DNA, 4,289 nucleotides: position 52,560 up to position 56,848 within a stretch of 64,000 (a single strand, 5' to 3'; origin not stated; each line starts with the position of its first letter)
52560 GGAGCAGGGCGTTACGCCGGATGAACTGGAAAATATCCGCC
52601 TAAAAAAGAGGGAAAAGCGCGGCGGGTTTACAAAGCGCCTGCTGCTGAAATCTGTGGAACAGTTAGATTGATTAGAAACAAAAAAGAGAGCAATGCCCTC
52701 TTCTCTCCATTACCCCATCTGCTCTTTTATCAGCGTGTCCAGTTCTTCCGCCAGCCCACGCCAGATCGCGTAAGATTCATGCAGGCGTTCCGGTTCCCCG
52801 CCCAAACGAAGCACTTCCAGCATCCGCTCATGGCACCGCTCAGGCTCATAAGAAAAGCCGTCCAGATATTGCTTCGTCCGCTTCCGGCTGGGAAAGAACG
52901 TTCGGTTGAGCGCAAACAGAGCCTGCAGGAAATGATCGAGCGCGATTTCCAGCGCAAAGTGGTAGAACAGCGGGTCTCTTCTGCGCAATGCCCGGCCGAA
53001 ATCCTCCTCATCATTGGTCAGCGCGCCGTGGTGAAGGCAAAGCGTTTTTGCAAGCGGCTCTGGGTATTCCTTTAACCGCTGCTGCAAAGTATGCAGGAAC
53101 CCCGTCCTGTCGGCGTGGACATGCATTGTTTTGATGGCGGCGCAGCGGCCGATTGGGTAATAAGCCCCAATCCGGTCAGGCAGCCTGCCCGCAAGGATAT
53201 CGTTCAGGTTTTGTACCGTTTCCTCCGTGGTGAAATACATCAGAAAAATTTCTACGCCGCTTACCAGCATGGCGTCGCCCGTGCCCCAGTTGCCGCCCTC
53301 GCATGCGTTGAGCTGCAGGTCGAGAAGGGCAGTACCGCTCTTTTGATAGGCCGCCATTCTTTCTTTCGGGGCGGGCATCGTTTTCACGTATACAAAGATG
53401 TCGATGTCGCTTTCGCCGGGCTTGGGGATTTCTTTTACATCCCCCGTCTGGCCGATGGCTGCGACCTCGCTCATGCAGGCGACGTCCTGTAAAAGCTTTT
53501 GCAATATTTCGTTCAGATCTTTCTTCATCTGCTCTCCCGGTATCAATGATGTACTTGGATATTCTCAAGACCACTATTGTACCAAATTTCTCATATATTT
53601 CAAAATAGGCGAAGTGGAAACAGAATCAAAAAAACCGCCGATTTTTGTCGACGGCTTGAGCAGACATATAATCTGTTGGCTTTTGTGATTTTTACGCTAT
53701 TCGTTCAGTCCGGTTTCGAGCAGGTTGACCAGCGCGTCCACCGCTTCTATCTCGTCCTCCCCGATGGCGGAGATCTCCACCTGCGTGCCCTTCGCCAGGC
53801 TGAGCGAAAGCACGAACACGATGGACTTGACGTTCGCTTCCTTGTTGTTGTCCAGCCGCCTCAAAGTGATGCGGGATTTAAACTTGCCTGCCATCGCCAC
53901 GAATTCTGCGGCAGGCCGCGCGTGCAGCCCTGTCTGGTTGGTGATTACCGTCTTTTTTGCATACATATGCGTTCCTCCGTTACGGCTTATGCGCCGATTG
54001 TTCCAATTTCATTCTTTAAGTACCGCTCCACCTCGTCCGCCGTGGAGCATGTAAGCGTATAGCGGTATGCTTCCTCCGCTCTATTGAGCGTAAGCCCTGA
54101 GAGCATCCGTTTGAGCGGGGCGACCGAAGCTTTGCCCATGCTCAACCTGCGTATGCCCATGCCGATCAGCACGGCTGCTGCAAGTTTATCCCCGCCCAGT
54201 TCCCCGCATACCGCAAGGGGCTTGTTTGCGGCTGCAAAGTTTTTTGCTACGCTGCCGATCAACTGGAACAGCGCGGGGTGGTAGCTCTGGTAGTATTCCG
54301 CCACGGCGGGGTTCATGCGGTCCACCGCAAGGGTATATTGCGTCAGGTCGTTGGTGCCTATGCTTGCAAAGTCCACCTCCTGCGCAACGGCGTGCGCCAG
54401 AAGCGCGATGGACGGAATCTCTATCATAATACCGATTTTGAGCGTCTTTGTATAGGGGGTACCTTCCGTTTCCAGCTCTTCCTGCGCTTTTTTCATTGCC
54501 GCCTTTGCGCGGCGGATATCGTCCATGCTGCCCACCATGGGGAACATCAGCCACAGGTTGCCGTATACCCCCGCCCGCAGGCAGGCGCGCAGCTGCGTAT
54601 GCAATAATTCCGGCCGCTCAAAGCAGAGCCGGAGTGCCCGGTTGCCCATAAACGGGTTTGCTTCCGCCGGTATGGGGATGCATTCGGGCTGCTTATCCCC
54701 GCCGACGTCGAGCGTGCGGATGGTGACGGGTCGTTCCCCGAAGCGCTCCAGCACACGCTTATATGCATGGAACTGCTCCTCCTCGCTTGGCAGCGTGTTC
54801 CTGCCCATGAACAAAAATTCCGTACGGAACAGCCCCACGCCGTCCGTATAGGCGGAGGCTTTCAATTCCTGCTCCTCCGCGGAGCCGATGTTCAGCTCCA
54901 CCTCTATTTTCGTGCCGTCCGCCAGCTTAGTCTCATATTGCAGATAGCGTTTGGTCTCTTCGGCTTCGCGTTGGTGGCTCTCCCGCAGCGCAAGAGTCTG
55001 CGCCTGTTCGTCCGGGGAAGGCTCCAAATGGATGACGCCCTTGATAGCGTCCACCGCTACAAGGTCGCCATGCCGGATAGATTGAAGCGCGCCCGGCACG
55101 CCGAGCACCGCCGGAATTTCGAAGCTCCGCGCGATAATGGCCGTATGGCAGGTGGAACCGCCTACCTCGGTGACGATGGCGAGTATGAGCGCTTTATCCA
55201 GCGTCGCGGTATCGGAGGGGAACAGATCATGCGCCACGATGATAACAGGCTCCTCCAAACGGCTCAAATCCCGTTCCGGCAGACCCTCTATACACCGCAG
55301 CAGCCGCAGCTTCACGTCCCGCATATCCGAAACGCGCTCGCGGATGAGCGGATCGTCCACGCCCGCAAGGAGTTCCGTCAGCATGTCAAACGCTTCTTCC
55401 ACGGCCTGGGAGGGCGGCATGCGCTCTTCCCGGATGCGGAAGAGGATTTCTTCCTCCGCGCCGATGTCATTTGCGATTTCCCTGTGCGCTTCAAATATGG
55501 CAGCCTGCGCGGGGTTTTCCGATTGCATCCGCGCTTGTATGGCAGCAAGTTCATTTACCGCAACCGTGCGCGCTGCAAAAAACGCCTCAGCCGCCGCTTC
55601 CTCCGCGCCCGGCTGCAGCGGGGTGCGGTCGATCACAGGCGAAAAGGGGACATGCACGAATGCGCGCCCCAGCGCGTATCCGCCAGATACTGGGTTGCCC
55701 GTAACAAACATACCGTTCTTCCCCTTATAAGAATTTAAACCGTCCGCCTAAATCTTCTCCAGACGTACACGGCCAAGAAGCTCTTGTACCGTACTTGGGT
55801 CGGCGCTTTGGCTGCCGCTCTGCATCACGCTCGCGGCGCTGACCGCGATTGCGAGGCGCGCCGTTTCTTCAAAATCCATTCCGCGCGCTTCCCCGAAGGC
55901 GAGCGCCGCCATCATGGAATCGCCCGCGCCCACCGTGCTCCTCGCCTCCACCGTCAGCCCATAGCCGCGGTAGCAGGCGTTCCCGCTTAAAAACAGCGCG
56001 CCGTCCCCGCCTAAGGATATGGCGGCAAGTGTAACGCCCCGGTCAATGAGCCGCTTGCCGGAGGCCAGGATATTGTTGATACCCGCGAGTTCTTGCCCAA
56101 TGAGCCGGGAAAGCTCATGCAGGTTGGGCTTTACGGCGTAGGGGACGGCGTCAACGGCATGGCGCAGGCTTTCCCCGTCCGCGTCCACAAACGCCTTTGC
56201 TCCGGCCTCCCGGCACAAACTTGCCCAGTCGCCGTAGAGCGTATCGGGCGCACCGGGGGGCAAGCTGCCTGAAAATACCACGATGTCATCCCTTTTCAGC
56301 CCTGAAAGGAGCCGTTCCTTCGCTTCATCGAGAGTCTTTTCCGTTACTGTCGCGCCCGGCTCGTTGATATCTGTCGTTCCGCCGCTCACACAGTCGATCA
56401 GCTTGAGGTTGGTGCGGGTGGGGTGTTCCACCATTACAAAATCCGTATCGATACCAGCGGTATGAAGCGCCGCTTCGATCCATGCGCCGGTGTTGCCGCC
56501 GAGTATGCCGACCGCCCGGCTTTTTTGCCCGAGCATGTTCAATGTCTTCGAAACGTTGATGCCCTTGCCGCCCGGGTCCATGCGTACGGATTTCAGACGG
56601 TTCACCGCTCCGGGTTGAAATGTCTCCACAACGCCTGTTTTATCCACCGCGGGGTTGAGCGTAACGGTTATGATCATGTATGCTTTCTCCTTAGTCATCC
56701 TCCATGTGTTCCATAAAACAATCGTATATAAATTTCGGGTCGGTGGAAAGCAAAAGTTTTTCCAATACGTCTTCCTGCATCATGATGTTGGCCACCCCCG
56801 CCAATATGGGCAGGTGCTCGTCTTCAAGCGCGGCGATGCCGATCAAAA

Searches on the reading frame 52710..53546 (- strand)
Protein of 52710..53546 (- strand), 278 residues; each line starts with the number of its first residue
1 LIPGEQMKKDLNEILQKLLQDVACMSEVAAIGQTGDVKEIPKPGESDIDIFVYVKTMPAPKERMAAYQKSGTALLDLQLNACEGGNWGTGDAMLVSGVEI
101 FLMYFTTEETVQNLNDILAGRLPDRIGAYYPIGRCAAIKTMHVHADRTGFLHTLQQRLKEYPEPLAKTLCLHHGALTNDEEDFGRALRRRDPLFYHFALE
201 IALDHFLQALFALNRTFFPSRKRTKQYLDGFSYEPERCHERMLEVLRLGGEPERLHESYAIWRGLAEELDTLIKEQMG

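Call 36: search_protein_families(library=pfam, proteins=[window:52710-53546:-])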
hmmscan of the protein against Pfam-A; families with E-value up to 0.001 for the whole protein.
window:52710-53546:- (278 aa): 1 family
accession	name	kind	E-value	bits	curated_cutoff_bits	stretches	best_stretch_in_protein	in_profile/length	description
PF13228.11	DUF4037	-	6.8e-08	33.6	22.1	1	137-222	11-99/101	Domain of unknown function (DUF4037)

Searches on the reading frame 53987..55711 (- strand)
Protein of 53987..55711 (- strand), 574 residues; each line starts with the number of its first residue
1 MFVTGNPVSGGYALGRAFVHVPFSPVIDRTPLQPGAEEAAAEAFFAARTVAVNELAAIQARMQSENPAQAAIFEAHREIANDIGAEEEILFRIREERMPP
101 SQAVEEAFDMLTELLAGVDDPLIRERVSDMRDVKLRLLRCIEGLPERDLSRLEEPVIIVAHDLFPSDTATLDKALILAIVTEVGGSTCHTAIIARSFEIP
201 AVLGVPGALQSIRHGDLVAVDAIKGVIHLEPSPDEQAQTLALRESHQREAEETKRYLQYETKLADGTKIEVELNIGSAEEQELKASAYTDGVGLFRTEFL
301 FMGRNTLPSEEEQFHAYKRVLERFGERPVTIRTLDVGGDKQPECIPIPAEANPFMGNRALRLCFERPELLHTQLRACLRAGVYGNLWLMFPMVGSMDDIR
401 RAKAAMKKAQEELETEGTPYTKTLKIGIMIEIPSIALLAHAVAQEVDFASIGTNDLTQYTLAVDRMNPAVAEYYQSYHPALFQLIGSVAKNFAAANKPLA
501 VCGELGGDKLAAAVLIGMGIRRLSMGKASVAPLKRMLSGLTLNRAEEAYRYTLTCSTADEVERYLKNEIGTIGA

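Call 36: search_protein_families(library=pfam, proteins=[window:53987-55711:-])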
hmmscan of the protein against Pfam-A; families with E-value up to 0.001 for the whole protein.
window:53987-55711:- (574 aa): 3 families
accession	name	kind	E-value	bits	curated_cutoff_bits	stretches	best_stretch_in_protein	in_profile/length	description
PF02896.24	PEP-utilizers_C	-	1.4e-101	340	22.8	1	253-538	4-289/293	PEP-utilising enzyme, PEP-binding domain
PF00391.29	PEP-utilizers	-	1.1e-23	83.1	23.1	1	153-225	2-72/72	PEP-utilising enzyme, mobile domain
PF05524.18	PEP-utilisers_N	-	4.7e-21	75.6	24.4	1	4-126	1-121/121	PEP-utilising enzyme, N-terminal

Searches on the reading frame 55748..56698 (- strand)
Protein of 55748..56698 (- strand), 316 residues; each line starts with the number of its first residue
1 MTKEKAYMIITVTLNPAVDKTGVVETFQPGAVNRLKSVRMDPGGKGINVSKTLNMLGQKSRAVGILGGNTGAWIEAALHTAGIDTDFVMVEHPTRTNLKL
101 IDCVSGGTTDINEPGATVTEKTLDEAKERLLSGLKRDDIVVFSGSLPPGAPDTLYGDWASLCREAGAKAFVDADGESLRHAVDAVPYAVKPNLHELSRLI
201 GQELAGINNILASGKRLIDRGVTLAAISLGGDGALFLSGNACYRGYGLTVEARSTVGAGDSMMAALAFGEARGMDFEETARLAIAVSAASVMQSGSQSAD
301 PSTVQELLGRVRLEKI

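Call 36: search_protein_families(library=pfam, proteins=[window:55748-56698:-])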
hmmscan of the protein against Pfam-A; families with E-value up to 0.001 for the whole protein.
window:55748-56698:- (316 aa): 2 families
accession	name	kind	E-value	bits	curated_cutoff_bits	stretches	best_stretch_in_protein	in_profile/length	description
PF00294.29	PfkB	-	1.4e-52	179.3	25.8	1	21-301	15-300/302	pfkB family carbohydrate kinase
PF08543.17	Phos_pyr_kin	-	7.3e-05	22.7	27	1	185-286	119-227/246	Phosphomethylpyrimidine kinase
